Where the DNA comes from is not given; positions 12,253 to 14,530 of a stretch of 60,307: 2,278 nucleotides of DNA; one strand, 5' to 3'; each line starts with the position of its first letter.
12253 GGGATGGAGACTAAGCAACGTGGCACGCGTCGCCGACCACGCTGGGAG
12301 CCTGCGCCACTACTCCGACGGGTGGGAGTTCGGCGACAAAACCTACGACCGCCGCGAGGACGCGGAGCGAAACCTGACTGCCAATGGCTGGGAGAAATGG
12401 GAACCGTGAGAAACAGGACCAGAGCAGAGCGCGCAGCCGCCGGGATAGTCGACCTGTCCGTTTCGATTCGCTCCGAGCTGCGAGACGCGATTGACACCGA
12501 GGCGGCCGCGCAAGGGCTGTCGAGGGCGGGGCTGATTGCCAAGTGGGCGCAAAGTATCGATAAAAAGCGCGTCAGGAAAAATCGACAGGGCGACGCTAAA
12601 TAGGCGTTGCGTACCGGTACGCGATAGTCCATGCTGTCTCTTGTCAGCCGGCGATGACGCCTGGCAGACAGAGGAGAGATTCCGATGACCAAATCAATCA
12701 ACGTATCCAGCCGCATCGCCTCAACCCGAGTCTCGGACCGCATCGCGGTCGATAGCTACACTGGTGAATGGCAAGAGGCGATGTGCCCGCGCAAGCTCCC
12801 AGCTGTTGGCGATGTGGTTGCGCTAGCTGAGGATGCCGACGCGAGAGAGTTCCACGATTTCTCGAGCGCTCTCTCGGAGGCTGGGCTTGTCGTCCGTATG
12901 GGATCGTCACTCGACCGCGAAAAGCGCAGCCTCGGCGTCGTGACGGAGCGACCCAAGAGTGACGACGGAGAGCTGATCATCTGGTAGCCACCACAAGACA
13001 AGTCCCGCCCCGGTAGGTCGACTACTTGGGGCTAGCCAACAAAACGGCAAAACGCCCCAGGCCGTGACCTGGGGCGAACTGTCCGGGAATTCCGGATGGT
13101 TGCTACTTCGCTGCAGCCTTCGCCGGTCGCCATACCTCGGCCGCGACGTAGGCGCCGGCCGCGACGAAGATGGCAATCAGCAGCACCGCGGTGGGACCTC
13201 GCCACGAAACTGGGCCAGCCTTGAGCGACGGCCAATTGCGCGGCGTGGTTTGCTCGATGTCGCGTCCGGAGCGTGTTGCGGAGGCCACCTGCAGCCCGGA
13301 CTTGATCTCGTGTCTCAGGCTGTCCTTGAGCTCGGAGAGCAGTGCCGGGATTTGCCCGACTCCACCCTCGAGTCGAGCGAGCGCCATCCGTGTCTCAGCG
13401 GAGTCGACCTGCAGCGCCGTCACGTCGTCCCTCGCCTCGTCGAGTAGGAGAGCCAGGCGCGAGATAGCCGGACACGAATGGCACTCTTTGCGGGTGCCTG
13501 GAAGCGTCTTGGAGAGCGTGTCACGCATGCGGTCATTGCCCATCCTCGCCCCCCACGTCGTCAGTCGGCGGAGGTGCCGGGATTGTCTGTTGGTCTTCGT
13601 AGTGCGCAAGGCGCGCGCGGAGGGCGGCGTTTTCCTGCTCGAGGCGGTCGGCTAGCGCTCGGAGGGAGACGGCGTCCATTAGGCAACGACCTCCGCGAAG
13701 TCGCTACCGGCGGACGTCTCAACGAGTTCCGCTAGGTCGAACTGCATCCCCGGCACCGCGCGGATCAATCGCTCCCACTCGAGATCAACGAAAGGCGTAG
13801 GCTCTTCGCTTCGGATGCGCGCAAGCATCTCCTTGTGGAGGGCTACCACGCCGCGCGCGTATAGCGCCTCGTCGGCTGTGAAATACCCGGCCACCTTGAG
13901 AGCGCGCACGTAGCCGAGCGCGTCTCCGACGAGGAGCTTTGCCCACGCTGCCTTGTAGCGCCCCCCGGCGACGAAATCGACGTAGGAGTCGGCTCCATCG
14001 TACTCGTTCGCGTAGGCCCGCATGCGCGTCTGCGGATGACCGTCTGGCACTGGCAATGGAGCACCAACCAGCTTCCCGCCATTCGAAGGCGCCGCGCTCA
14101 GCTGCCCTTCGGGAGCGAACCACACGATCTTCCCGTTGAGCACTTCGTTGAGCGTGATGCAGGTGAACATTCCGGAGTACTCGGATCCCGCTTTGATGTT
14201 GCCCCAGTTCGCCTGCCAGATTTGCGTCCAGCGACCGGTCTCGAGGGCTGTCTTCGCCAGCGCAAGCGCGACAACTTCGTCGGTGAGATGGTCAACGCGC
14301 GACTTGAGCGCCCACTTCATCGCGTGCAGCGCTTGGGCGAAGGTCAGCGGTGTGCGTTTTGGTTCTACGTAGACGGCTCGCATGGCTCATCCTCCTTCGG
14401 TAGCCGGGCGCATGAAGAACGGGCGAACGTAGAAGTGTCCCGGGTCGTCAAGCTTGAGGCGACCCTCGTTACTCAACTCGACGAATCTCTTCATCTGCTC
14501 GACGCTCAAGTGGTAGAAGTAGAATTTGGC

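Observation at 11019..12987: Duplicated 100-aa gene with an invariant 137-nt leader block, bracketing an Sm-like / unknown / RHH trio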

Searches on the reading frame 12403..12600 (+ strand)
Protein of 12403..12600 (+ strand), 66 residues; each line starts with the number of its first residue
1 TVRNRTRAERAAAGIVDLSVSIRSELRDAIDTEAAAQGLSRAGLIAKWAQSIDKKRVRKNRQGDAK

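Call 12: search_protein_families(library=pfam, proteins=[window:12403-12600:+], max_evalue=1)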
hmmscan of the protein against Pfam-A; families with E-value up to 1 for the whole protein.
window:12403-12600:+ (66 aa): 2 families
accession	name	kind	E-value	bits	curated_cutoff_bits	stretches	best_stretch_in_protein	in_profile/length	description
PF23807.1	RHH_10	-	0.0011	19.7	27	1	5-62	12-70/84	Ribbon-helix-helix protein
PF07878.17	RHH_5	-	0.086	13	26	1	25-49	11-35/43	CopG-like RHH_1 or ribbon-helix-helix domain, RHH_5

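Call 39: search_protein_families(library=phrogs, proteins=[window:12403-12600:+], max_evalue=0.01)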
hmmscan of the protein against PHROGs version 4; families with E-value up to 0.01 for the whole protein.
window:12403-12600:+ (66 aa): 1 family
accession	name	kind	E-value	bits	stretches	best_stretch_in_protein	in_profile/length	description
phrog_1016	-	unknown function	0.0024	19.4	1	7-62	21-77/90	-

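Call 41: find_homologous_proteins(query=window:12403-12600:+, max_evalue=0.001)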
Query window:12403-12600:+ (66 aa): 9 proteins with E <= 0.001 among 9 candidates.
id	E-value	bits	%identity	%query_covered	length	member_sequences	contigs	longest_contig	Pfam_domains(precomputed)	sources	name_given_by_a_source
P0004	1.3e-30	121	98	98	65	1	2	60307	-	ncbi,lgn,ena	-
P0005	1.4e-29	118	97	98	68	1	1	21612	-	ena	-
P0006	2.6e-21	92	74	98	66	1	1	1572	-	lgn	-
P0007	4.1e-21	91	85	82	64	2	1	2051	-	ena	-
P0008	1.3e-20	90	73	97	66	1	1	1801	-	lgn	-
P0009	9.2e-20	87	81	82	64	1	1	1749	-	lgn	-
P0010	4.3e-19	85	80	82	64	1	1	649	-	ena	-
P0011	6.0e-15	72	74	65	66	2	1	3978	PF07878.18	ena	-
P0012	3.1e-14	70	73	73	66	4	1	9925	-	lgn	-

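Call 42: find_encoding_contigs(protein=P0005, flank=10000)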
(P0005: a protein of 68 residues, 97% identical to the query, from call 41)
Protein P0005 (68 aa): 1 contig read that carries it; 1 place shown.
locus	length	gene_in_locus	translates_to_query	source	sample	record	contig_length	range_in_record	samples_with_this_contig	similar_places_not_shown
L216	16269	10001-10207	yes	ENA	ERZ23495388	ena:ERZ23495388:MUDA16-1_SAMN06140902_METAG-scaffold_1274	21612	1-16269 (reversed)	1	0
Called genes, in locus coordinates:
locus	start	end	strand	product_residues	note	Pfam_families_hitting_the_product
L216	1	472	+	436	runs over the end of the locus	PF12705:PDDEXK_1 (weak)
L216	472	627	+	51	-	-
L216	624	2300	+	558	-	-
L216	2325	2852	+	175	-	-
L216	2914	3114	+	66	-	-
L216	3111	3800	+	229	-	PF02086:MethyltransfD12 (faint)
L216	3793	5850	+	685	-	PF00476:DNA_pol_A (weak)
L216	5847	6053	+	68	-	-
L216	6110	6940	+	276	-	-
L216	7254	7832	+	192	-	PF00929:RNase_T (faint)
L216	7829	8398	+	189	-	-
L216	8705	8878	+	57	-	-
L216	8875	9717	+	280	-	PF01555:N6_N4_Mtase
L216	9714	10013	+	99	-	-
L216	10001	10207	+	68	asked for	-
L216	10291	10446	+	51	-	-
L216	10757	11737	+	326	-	-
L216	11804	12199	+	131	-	-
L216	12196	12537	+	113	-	-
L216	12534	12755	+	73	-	-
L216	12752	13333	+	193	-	-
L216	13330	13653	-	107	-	-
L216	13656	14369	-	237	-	PF01471:PG_binding_1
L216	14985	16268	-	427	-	?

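Call 43: find_encoding_contigs(protein=P0012, flank=10000)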
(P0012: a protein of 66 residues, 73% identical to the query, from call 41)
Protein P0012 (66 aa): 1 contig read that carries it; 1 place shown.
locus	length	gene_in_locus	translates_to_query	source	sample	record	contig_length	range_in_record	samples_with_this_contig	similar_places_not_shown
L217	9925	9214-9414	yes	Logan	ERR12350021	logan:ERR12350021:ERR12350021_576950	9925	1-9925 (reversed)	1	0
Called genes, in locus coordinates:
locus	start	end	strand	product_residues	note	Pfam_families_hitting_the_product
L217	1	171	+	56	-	?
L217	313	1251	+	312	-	-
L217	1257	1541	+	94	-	-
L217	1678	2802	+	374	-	PF00149:Metallophos, PF12850:Metallophos_2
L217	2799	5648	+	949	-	PF02463:SMC_N (faint), PF13175:AAA_15 (weak), PF13476:AAA_23 (weak)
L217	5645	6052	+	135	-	-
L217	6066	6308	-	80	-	-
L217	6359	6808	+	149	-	-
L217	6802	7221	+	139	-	-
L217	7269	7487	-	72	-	-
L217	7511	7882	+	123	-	-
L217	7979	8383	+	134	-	-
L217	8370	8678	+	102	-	-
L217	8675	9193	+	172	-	-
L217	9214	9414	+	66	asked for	-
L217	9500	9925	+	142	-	?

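Call 44: find_encoding_contigs(protein=P0011, flank=5000)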
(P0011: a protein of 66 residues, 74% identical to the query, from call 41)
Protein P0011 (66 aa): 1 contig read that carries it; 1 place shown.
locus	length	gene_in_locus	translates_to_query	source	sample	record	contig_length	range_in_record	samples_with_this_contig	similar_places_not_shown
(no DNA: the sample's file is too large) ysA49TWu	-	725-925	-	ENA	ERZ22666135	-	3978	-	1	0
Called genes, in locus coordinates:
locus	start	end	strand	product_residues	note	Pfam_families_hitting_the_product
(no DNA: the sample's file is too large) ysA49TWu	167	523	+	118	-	-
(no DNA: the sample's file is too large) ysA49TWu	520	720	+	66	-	-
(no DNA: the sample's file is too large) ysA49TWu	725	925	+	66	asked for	PF07878:RHH_5 (weak)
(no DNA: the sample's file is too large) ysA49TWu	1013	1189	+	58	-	-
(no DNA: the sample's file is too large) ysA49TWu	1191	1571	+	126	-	-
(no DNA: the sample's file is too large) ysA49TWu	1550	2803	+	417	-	PF01507:PAPS_reduct, PF11922:DUF3440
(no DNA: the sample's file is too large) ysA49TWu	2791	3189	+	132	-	PF13673:Acetyltransf_10 (weak), PF13508:Acetyltransf_7 (weak)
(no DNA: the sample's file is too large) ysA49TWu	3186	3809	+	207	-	-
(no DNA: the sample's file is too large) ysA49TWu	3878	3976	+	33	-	?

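Call 47: find_encoding_contigs(protein=P0007, flank=3000)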
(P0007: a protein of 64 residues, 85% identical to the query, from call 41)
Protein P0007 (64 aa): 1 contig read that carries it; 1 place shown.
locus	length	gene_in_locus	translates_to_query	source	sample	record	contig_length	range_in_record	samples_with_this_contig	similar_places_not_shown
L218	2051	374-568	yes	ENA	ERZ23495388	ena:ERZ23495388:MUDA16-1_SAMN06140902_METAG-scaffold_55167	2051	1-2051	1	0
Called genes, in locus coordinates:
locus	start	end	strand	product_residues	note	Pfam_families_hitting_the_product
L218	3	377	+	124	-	?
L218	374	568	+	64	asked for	-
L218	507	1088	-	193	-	-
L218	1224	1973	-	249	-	PF01471:PG_binding_1, PF09374:PG_binding_3 (faint)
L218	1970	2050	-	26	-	?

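Call 48: find_encoding_contigs(protein=P0008, flank=3000)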
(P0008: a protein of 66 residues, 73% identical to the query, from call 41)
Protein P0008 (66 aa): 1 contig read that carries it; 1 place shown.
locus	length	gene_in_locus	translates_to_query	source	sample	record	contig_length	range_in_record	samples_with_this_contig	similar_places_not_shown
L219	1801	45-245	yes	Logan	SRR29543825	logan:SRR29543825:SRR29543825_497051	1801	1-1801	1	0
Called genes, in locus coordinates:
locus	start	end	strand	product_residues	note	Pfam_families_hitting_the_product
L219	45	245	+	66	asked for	-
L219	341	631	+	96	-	-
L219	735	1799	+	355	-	?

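Call 49: find_encoding_contigs(protein=P0009, flank=3000)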
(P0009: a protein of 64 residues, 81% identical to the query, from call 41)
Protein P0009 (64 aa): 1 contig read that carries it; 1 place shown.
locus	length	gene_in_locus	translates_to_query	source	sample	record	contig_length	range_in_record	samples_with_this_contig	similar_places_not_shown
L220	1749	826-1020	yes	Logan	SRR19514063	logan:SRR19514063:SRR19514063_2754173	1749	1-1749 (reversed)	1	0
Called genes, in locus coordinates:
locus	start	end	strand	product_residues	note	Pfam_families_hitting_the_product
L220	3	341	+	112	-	?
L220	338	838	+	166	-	-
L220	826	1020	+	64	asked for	-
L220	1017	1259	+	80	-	-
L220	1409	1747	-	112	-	?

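Call 76: search_solved_structures(query=A2, max_evalue=1)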
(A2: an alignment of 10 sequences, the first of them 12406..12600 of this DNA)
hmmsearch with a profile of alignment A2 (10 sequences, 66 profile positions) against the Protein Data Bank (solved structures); distinct sequences matched with E-value up to 1: 3.
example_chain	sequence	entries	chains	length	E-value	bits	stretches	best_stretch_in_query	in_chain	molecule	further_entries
8u12_A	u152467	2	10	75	0.17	15.2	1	18-45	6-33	Antitoxin Rv0298 | Antitoxin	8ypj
7wj0_A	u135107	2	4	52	0.47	13.8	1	19-51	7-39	Antitoxin MazE6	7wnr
6a6x_C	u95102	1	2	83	0.55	13.5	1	22-63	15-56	Antitoxin MazE7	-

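Call 77: search_protein_families(library=pfam, alignment_id=A2, max_evalue=0.1)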
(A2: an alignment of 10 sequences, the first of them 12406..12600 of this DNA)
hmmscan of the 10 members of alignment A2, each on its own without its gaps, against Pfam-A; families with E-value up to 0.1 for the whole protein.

A. member 1, window:12406-12600:+ (65 aa): 2 families
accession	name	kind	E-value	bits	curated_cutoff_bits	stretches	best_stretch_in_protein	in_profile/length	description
PF23807.1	RHH_10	-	0.0014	19.2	27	1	4-61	12-70/84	Ribbon-helix-helix protein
PF07878.17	RHH_5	-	0.083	13.1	26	0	24-48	11-35/43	CopG-like RHH_1 or ribbon-helix-helix domain, RHH_5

B. families by the number of members that match (of 10 scanned): 3 families
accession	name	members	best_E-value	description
PF07878.17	RHH_5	8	4.8e-06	CopG-like RHH_1 or ribbon-helix-helix domain, RHH_5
PF23807.1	RHH_10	6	0.00059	Ribbon-helix-helix protein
PF01402.27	RHH_1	5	0.0053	Ribbon-helix-helix protein, copG family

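Call 90: find_related_loci(query=A2, collection=genome_contigs, flank=4000)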
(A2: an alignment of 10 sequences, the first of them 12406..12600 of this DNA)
Query A2 (65 aa) in genome_contigs; peptide patterns used: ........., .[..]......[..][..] (x = any residue, [..] = any of these).
108 stretches matched a pattern, but none encodes a relative of the query by tblastn (E <= 1e-3).

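Call 91: find_related_loci(query=A2, collection=viral_contigs, flank=4000)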
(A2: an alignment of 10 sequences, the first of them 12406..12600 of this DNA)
Query A2 (65 aa) in viral_contigs; peptide patterns used: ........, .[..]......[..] (x = any residue, [..] = any of these).
30 stretches matched a pattern, but none encodes a relative of the query by tblastn (E <= 1e-3).

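Call 94: search_protein_families(library=pfam, proteins=[L216:10291-10443:+, L219:341-628:+, L217:9500-9925:+, L216:10757-11734:+, L219:735-1799:+], max_evalue=0.01)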
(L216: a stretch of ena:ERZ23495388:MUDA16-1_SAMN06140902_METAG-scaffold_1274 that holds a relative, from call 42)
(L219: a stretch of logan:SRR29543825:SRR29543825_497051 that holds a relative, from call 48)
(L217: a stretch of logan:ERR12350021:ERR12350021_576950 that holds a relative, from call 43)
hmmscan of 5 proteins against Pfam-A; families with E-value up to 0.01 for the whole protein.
L216:10291-10443:+ (51 aa): 0 families

L219:341-628:+ (96 aa): 0 families

L217:9500-9925:+ (142 aa): 0 families

L216:10757-11734:+ (326 aa): 0 families

L219:735-1799:+ (355 aa): 0 families

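Call 99: search_protein_families(library=phrogs, proteins=[L216:10291-10443:+, L219:341-628:+, L217:9500-9925:+, L216:10757-11734:+], max_evalue=0.01)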
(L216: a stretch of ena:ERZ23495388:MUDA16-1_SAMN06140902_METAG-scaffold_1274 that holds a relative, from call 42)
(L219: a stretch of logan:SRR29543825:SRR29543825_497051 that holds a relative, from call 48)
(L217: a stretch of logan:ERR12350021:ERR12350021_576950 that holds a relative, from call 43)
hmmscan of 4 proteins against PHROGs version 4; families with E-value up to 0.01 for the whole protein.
L216:10291-10443:+ (51 aa): 0 families

L219:341-628:+ (96 aa): 0 families

L217:9500-9925:+ (142 aa): 0 families

L216:10757-11734:+ (326 aa): 0 families

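Call 101: find_homologous_proteins(query=A2, max_evalue=0.001)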
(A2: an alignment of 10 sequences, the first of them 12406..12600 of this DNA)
Query A2 (10 sequences) (65 aa, profile of the alignment): 22 proteins with E <= 0.001 among 8000 candidates.
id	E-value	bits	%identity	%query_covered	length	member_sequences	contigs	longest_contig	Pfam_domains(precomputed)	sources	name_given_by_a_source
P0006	8.8e-33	130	75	100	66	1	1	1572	-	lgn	-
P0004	4.3e-32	128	100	100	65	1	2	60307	-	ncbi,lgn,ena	-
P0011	6.7e-32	127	74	66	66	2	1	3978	PF07878.18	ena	-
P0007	1.1e-31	126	87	83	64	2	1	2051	-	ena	-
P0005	1.2e-31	126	95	100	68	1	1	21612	-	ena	-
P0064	1.4e-31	126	67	98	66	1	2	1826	-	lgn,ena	-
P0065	1.6e-31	126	61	98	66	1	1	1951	PF07878.18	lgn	-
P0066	3.4e-31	125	69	98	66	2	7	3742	-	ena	-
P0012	3.8e-31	125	73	74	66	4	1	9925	-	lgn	-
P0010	2.0e-30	122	81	83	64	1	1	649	-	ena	-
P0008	2.5e-30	122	73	98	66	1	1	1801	-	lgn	-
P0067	2.7e-30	122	73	98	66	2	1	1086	-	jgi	-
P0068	3.6e-30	122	72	88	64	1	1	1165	-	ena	-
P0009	4.0e-30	121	83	83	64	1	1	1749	-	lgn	-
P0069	4.0e-24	102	61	88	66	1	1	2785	-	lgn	-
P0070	2.8e-23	99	67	98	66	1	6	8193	-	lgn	-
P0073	1.2e-16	78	53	98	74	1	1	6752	-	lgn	-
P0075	3.1e-14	70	52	98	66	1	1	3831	-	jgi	-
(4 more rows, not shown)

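Call 103: find_encoding_contigs(protein=P0070, flank=8000, max_places=6)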
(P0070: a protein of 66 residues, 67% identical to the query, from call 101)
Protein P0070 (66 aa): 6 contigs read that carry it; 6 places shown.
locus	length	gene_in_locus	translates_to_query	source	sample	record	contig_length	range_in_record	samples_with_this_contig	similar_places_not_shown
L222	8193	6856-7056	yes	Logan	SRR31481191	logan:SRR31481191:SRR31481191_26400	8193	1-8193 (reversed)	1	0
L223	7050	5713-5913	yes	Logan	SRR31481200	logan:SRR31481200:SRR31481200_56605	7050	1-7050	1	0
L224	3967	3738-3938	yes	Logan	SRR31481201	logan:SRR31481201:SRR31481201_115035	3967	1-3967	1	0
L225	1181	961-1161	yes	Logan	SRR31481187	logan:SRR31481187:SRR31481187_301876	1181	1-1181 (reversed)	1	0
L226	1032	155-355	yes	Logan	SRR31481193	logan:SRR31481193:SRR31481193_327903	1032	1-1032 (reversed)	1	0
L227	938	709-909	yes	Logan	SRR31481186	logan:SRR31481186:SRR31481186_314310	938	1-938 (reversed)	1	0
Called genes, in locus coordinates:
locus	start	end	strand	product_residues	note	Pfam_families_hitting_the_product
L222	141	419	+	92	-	-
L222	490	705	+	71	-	-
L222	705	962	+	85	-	-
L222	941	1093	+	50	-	-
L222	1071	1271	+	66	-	-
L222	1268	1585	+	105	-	-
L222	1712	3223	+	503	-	PF13476:AAA_23 (faint)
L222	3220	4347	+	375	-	PF10926:DUF2800, PF12705:PDDEXK_1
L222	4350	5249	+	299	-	-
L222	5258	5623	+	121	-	-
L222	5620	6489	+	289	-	PF13521:AAA_28, PF02223:Thymidylate_kin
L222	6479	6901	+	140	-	-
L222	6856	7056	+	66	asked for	-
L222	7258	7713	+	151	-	-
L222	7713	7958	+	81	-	-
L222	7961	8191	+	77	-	?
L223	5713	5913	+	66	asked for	-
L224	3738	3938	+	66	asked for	-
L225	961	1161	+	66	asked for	-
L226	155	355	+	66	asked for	-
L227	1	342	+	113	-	?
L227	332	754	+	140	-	-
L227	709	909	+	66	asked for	-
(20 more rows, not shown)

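Call 104: find_encoding_contigs(protein=P0073, flank=7000)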
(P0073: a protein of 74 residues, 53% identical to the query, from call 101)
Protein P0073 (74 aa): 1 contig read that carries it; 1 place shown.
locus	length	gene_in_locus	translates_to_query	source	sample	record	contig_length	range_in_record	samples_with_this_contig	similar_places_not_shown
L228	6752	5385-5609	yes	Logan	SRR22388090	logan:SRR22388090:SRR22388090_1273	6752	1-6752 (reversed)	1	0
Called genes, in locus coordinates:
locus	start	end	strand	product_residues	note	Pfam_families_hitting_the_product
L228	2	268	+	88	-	?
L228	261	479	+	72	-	-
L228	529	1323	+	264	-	-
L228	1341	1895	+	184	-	-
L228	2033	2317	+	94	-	-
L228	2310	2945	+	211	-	-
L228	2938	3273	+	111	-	-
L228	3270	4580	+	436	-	PF00145:DNA_methylase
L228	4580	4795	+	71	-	-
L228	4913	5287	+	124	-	-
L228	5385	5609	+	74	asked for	-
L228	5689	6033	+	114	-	-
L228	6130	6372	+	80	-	-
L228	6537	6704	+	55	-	-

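Call 107: find_encoding_contigs(protein=P0075, flank=4000)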
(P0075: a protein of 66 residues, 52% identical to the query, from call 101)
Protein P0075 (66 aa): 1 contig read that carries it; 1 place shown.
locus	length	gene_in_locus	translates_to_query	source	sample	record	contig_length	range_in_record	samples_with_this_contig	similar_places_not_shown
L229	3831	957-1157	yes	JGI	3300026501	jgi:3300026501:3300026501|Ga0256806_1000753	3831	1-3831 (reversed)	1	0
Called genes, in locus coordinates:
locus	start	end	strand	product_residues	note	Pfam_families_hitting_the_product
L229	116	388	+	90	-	-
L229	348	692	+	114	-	-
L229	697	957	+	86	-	-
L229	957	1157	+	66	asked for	-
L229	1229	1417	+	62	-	-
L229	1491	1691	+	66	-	-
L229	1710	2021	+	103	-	-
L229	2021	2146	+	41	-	-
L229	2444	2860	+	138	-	-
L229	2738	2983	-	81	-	-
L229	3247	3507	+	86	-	-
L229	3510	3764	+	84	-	-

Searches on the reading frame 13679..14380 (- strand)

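Call 39: search_protein_families(library=phrogs, proteins=[window:13679-14380:-], max_evalue=0.01)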
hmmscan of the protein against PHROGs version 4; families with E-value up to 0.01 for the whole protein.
window:13679-14380:- (233 aa): 1 family
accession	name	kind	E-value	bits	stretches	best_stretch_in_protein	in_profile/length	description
phrog_3513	-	lysis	0.005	15.8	1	38-181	666-781/1434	endolysin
